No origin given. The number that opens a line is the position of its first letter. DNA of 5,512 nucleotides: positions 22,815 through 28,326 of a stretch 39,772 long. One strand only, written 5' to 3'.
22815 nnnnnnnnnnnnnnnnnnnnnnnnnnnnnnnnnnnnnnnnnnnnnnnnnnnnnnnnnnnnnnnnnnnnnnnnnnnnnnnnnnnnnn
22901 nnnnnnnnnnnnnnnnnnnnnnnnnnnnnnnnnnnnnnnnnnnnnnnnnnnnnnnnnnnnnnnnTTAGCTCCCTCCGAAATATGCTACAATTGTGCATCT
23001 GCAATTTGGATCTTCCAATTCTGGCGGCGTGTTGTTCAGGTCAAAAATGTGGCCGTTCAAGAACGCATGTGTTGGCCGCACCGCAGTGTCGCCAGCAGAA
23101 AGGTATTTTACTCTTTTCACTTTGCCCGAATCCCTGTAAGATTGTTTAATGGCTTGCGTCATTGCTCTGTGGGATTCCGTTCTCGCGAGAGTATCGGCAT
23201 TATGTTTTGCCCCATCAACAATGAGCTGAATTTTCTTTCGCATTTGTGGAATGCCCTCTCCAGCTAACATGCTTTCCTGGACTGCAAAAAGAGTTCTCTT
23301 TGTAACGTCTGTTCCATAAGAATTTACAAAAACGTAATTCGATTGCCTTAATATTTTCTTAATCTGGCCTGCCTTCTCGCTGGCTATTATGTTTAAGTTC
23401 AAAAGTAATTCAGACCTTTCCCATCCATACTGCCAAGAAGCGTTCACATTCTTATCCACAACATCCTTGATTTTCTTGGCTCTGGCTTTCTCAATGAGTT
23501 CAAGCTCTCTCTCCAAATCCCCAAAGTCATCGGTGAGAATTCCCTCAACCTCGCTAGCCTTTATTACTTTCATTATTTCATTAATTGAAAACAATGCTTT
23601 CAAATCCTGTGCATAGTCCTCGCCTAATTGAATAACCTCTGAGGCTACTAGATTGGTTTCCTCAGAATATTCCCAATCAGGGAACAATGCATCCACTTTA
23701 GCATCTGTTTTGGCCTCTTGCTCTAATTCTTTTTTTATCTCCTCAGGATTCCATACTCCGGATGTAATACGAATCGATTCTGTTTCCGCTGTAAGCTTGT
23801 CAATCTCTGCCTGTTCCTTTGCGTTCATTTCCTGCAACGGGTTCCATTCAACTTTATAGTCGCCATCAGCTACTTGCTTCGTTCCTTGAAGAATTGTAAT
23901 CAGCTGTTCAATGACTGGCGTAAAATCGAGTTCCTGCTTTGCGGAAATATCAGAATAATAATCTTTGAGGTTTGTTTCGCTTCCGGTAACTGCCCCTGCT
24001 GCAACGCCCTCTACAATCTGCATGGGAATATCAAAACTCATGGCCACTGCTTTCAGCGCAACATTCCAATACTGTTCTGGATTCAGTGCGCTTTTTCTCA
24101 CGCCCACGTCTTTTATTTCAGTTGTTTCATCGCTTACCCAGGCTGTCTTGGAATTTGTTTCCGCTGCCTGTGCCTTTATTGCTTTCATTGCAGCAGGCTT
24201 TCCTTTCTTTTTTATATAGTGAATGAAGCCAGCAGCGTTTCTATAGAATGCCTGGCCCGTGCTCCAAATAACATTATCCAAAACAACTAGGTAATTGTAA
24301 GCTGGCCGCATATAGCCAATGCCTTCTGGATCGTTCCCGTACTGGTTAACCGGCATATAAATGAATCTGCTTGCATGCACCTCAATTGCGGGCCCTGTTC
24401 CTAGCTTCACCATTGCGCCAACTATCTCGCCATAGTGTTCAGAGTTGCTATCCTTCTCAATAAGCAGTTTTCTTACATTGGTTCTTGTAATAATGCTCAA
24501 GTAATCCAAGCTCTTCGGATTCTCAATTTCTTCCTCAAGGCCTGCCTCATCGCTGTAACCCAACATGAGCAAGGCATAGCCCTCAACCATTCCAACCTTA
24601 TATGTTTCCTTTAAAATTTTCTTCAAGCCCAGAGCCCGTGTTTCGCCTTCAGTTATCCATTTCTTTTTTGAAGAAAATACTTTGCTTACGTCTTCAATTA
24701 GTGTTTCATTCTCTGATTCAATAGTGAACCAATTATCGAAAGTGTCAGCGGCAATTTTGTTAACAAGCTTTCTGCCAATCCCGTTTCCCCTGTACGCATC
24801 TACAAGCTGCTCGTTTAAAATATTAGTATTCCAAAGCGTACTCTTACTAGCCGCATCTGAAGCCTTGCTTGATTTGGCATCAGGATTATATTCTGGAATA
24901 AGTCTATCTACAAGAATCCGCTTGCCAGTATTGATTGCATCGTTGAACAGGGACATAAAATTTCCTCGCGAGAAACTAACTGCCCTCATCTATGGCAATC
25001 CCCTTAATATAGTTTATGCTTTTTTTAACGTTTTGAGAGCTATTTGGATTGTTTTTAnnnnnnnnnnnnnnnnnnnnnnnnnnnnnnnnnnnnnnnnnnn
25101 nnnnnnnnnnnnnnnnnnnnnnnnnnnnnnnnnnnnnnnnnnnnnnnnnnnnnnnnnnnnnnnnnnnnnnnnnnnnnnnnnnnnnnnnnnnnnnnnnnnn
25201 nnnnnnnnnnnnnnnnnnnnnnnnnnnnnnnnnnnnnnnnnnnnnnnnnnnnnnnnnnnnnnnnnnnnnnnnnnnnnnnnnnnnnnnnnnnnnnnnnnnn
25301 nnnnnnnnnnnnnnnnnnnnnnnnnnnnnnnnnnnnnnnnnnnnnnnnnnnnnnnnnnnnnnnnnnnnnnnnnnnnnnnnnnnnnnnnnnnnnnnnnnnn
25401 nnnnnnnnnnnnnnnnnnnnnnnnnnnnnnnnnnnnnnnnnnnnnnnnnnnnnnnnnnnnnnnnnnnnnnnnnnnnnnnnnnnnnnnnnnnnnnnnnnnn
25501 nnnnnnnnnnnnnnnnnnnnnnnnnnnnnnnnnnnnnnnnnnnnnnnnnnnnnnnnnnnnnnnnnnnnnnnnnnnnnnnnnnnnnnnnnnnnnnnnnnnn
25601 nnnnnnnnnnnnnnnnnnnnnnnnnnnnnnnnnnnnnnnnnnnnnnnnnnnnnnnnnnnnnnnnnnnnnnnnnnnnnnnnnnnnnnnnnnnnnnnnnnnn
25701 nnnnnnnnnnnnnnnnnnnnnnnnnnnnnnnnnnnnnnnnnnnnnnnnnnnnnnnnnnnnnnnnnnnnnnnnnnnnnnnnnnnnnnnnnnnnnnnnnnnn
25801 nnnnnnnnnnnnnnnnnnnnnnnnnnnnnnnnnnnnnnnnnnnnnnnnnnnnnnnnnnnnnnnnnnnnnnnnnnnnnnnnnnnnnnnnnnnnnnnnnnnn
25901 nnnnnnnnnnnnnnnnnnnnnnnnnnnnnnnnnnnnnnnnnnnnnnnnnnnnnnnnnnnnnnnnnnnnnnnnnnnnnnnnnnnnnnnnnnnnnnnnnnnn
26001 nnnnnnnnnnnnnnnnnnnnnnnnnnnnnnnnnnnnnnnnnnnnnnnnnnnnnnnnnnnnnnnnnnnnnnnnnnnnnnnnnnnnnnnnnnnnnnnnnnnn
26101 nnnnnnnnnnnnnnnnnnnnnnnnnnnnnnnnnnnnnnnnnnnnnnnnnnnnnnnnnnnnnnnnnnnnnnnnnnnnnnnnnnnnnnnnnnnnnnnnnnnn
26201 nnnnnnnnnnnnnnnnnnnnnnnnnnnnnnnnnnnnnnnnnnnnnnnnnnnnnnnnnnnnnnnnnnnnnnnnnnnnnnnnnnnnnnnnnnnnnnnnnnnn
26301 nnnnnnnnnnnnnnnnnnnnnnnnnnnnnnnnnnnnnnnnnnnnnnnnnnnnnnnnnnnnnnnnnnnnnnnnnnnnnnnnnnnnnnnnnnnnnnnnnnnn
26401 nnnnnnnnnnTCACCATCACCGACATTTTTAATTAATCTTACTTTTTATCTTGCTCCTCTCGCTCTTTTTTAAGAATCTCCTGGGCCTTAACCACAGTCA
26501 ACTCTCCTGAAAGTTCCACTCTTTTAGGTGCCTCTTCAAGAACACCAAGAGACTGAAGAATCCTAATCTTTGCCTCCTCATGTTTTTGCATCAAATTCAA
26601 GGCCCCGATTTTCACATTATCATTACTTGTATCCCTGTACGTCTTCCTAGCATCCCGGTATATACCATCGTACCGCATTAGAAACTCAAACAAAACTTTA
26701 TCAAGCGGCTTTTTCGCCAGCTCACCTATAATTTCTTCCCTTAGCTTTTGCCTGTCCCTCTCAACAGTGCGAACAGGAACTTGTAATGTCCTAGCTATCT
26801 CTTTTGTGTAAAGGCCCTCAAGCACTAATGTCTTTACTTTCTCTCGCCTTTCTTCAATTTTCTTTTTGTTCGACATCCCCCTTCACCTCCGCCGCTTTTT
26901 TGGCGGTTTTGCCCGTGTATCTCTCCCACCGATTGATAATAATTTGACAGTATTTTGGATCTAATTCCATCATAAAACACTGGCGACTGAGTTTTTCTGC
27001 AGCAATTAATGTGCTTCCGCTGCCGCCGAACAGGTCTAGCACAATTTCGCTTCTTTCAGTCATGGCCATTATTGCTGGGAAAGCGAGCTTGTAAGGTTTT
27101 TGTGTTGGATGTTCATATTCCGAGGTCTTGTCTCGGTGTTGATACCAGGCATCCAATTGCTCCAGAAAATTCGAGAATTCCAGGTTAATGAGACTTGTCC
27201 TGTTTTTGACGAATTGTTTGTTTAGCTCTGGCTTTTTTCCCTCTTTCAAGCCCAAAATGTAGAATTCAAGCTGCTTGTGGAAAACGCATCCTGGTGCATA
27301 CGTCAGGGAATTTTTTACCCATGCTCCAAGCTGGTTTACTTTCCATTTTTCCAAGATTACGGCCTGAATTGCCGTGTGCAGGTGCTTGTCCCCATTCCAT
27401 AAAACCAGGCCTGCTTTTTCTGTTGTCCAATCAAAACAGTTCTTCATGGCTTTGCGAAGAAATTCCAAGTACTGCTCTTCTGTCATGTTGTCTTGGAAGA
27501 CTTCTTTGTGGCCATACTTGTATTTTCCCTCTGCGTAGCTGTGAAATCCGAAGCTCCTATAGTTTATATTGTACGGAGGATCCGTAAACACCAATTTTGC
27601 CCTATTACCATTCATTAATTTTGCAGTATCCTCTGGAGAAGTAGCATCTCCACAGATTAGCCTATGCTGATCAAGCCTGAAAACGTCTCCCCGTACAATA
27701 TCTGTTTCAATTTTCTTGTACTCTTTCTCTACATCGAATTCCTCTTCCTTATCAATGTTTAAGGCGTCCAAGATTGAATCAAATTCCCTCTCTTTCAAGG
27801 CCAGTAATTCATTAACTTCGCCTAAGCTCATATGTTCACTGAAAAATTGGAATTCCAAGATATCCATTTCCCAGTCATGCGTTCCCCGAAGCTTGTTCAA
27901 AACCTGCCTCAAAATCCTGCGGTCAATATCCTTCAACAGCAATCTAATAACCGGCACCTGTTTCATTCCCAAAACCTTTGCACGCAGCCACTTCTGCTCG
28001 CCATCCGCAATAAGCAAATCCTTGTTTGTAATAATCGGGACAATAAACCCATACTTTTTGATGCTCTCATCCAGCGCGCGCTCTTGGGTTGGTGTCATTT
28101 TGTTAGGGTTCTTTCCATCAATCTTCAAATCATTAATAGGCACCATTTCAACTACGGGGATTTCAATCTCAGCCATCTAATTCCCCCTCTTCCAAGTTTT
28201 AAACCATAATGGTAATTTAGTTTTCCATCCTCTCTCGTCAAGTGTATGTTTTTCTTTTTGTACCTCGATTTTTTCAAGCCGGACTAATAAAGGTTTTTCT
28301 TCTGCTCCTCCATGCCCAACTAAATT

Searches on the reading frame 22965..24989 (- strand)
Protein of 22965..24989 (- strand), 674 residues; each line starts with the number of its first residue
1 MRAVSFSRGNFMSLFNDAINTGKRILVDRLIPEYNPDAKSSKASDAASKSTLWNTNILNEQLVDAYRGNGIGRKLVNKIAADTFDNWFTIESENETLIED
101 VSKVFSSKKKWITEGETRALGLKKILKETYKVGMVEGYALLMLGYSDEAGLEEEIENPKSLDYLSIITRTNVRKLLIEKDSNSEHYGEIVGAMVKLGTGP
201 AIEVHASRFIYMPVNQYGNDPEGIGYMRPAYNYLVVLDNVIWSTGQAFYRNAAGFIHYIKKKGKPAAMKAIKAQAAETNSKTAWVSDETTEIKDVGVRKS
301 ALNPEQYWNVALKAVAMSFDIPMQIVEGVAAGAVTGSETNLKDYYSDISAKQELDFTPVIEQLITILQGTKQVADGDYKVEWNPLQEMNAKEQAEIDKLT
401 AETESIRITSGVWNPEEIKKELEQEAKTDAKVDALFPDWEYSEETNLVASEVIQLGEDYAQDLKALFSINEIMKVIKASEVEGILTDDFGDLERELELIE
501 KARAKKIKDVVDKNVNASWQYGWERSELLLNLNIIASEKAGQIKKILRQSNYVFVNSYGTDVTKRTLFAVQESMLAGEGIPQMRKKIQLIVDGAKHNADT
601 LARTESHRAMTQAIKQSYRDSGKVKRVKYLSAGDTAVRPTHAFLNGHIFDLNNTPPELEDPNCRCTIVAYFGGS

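Call 8: search_protein_families(library=phrogs, proteins=[window:22965-24989:-])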
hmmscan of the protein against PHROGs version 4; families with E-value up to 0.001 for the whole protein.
window:22965-24989:- (674 aa): 16 families
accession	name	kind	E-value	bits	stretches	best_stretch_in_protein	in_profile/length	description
phrog_146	-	head and packaging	5.1e-60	204.9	1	45-433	39-433/587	portal protein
phrog_115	-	head and packaging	1.4e-22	81.7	1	572-672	216-319/665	minor head protein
phrog_4728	-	head and packaging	8.7e-16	58.8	1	570-670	192-299/591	head morphogenesis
phrog_595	-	head and packaging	3.4e-15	57.3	1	560-673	183-300/513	head maturation protease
phrog_6577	-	unknown function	8.1e-14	51.9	1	549-670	102-229/1066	-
phrog_324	-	head and packaging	3.3e-11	43.9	1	557-672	197-319/624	head morphogenesis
phrog_12751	-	unknown function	7.9e-11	42.7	1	321-426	115-222/283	-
phrog_2468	-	head and packaging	4.5e-10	40.5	1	495-652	75-239/303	head morphogenesis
phrog_4660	-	head and packaging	4.4e-09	36.3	1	335-428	390-482/765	minor head protein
phrog_2662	-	head and packaging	4.7e-09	36.4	1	407-668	454-706/717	portal protein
phrog_19443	-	head and packaging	6.4e-08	32.5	1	518-671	120-285/579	minor head protein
phrog_15528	-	head and packaging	1.1e-06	28.4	1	320-430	335-458/794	portal protein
phrog_3517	-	head and packaging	1.2e-06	29.1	1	594-654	231-297/371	head morphogenesis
phrog_2841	-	head and packaging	2.8e-05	24.3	1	570-671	203-307/525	minor head protein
phrog_15127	-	head and packaging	6.2e-05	22.7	1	565-655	132-221/602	head protein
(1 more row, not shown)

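Call 9: search_protein_families(library=pfam, proteins=[window:22965-24989:-])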
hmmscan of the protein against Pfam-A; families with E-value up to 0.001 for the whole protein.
window:22965-24989:- (674 aa): 2 families
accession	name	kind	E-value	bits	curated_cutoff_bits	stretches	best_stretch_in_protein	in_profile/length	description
PF06381.16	Phage_portal_3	-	2e-38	132.4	33.8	1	61-403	2-354/357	Phage portal protein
PF04233.19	Phage_Mu_F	-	5.5e-15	56.5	29.6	1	569-667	6-111/112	Phage Mu protein F like protein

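Call 21: find_related_loci(query=window:22965-24989:-, collection=viral_contigs, flank=10000)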
Query window:22965-24989:- (674 aa) in viral_contigs; peptide patterns used: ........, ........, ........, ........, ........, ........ (x = any residue, [..] = any of these).
2 stretches matched a pattern, but none encodes a relative of the query by tblastn (E <= 1e-3).

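Call 35: search_dna_similar(query=window:22965-24989:-, collection=phages, mode=protein, max_rows=25)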
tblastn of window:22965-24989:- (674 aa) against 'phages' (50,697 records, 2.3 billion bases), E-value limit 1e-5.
Records with a match: 45; places in all: 45; records where one place covers at least 80% of the query: 0.
Best place of each record, by identity: <60% 45.
By first word of the organism name: Pseudomonas 8; Rhizobium 5; Vibrio 4; Listeria 3; Klebsiella 3; Lactobacillus 3; Enterobacter 2; Salmonella 2; Enterobacteria 2; Synechococcus 2; and 8 more.
By host as written in the record: - 10; Listeria monocytogenes 2; Enterobacter cloacae 2; Salmonella serovar Winston 2; Vibrio alginolyticus 2; Pseudomonas syringae 2; Pseudomonas syringae pv. actinidiae K7#8 2; Halorubrum sp. 2; and 21 more.
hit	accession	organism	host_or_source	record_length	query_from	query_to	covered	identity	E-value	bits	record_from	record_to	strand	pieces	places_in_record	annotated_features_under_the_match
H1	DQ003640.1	Listeria phage B054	Listeria monocytogenes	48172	66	420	53%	25.8%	4e-19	99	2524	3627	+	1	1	gp3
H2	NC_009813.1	Listeria phage B054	Listeria monocytogenes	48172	66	420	53%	25.8%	4e-19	99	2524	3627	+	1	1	portal protein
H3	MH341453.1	Listeria phage PSU-VKH-LP041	Listeria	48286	66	420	53%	25.8%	4e-19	99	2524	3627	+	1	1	putative portal protein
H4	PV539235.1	Klebsiella phage vB_Kpn_RAH1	Klebsiella pneumoniae KP26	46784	60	418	53%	24.0%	8e-7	59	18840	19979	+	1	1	hypothetical protein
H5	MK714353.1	Klebsiella phage ST13-OXA48phi12.5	Klebsiella pneumoniae ST13-OXA48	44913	60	418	53%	24.0%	2e-6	57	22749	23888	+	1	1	hypothetical protein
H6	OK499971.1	Enterobacter phage vB_EclS_CobraSix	Enterobacter cloacae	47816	60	426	54%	23.5%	6e-6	56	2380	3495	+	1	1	hypothetical protein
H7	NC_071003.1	Enterobacter phage vB_EclS_CobraSix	Enterobacter cloacae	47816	60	426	54%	23.5%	6e-6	56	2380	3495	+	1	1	portal protein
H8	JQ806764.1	Salmonella phage vB_SosS_Oslo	Salmonella serovar Winston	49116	60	429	55%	23.3%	4e-6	56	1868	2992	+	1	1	portal protein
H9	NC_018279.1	Salmonella phage vB_SosS_Oslo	Salmonella serovar Winston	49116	60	429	55%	23.3%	4e-6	56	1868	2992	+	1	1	portal protein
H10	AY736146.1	Enterobacteria phage ES18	-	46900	60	429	55%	22.6%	4e-6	56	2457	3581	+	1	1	5: gp5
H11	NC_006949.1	Enterobacteria phage ES18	Salmonella typhimurium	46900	60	429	55%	22.6%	4e-6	56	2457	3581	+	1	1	5: portal protein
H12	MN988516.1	Rhizobium phage RHph_N28_2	Rhizobium etli N731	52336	128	438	46%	26.5%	3e-10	70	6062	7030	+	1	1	putative portal protein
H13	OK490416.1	Klebsiella phage Kp4864-1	Klebsiella pneumoniae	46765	57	419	54%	22.5%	6e-6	56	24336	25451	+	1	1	record has no annotation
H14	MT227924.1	Vibrio phage phiV208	Vibrio alginolyticus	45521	60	426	54%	21.7%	2e-7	61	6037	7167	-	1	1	hypothetical protein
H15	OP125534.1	Vibrio phage vB_VaM_H2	Vibrio alginolyticus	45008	60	406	51%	22.8%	1e-7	61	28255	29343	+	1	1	hypothetical protein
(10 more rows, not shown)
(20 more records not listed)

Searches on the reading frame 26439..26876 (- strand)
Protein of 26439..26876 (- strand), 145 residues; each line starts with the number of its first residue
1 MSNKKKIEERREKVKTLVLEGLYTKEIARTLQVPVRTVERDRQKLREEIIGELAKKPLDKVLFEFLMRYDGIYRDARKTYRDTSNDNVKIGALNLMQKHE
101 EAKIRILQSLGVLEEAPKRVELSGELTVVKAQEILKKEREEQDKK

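Call 14: search_protein_families(library=phrogs, proteins=[window:26439-26876:-], max_evalue=0.01)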
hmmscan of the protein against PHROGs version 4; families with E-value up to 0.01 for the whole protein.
window:26439-26876:- (145 aa): 5 families
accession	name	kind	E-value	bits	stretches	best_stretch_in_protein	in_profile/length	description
phrog_645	-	DNA, RNA and nucleotide metabolism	3.1e-06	28.4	1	4-96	20-97/196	Rnase E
phrog_664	-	DNA, RNA and nucleotide metabolism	0.0017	19.3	1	8-44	39-75/210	DNA binding protein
phrog_3855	-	DNA, RNA and nucleotide metabolism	0.002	19.5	1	5-47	63-105/115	HTH DNA binding protein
phrog_2554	-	unknown function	0.007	16.3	1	4-111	73-180/529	-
phrog_4151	-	DNA, RNA and nucleotide metabolism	0.0078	17.1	0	4-43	3-42/154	DNA binding protein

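Call 84: search_protein_families(library=ncbifam, proteins=[window:26439-26876:-], max_evalue=0.001)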
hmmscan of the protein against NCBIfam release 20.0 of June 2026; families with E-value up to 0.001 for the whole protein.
window:26439-26876:- (145 aa): 3 families
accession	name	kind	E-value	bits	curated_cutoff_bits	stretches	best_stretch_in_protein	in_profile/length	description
NF040749.1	tetrathio_RR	equivalog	0.00014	21.7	290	1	9-49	136-176/191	tetrathionate respiration response regulator TtrR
TIGR02999.1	Sig-70_X6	subfamily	0.00039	20.3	126.15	1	8-48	136-177/183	ECF-type sigma factor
NF052445.1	RespRegMctR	equivalog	0.0009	18.7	300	0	3-47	141-185/205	two-component system response regulator MctR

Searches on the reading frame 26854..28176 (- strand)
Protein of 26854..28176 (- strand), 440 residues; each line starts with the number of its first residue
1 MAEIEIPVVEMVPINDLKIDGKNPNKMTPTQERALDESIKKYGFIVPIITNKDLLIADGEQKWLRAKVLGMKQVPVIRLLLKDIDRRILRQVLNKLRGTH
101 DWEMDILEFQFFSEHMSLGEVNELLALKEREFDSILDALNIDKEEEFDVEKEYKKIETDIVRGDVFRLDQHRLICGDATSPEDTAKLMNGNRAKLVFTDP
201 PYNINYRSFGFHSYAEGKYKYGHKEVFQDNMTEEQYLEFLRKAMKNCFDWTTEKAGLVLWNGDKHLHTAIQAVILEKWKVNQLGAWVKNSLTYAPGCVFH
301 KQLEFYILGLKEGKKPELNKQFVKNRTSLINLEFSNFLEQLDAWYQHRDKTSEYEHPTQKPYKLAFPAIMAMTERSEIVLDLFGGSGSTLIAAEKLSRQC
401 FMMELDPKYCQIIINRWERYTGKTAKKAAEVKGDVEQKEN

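Call 8: search_protein_families(library=phrogs, proteins=[window:26854-28176:-])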
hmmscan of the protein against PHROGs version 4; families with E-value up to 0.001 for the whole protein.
window:26854-28176:- (440 aa): 21 families
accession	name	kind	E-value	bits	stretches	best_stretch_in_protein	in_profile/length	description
phrog_498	-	other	9.3e-93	312.8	1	9-434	35-435/633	DNA methyltransferase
phrog_67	-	other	1.1e-34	121.5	1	144-431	97-357/743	DNA methyltransferase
phrog_3008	-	other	1.1e-23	84.8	1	344-433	135-227/244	DNA methyltransferase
phrog_620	-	DNA, RNA and nucleotide metabolism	1.7e-20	75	1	9-156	9-149/217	ParB-like partition protein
phrog_8071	-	DNA, RNA and nucleotide metabolism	2.6e-19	70.7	1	9-207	7-208/389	ParB-like partition protein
phrog_23085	-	unknown function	5e-16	59.6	1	344-426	29-115/138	-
phrog_18293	-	other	8.4e-12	46.1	1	330-421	20-111/119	methyltransferase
phrog_2159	-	DNA, RNA and nucleotide metabolism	2.4e-11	44.6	1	9-103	61-167/365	ParB-like partition protein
phrog_15396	-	DNA, RNA and nucleotide metabolism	1.6e-10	42.3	1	9-152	4-142/258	ParB-like partition nuclease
phrog_940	-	DNA, RNA and nucleotide metabolism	2.5e-09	37.8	1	9-146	6-136/388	nuclease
phrog_5475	-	unknown function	1.1e-08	35.3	1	10-86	4-77/458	-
phrog_930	-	DNA, RNA and nucleotide metabolism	5.2e-08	34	1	9-141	7-137/223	ParB-like partition protein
phrog_26377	-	DNA, RNA and nucleotide metabolism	2.5e-07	31.5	1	14-97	11-96/326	ParB-like partition protein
phrog_8769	-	other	5.6e-07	30.3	1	373-420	9-56/71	methyltransferase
phrog_23148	-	unknown function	1.4e-06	29.4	1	347-421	76-150/165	-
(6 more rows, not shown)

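Call 9: search_protein_families(library=pfam, proteins=[window:26854-28176:-])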
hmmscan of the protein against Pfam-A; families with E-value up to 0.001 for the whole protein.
window:26854-28176:- (440 aa): 3 families
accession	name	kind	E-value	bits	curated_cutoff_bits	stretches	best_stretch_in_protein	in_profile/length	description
PF01555.25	N6_N4_Mtase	-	1.6e-30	107.1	26.7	1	194-414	2-220/221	DNA methylase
PF03602.21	Cons_hypoth95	-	4.8e-07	30.1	24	1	357-434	23-99/182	Conserved hypothetical protein 95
PF02195.25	ParB_N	-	8e-05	23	26.3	1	9-78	3-77/95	ParB N-terminal domain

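Call 84: search_protein_families(library=ncbifam, proteins=[window:26854-28176:-], max_evalue=0.001)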
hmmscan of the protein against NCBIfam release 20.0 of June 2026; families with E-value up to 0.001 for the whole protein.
window:26854-28176:- (440 aa): 4 families
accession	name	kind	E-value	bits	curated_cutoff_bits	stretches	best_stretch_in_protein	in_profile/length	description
NF008572.0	PRK11524.1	equivalog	7.3e-15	54.9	292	1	348-434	186-273/294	adenine-specific DNA-methyltransferase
NF050803.1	DnaMtaseCcrMCaul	equivalog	2.4e-14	53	830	1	186-431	16-261/350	adenine-specific DNA-methyltransferase CcrM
NF010253.0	PRK13699.1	subfamily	3.3e-10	40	244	1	352-419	140-207/226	DNA methyltransferase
TIGR00095.1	TIGR00095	equivalog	7e-05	22.6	117.5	0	357-431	34-107/194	16S rRNA (guanine(966)-N(2))-methyltransferase RsmD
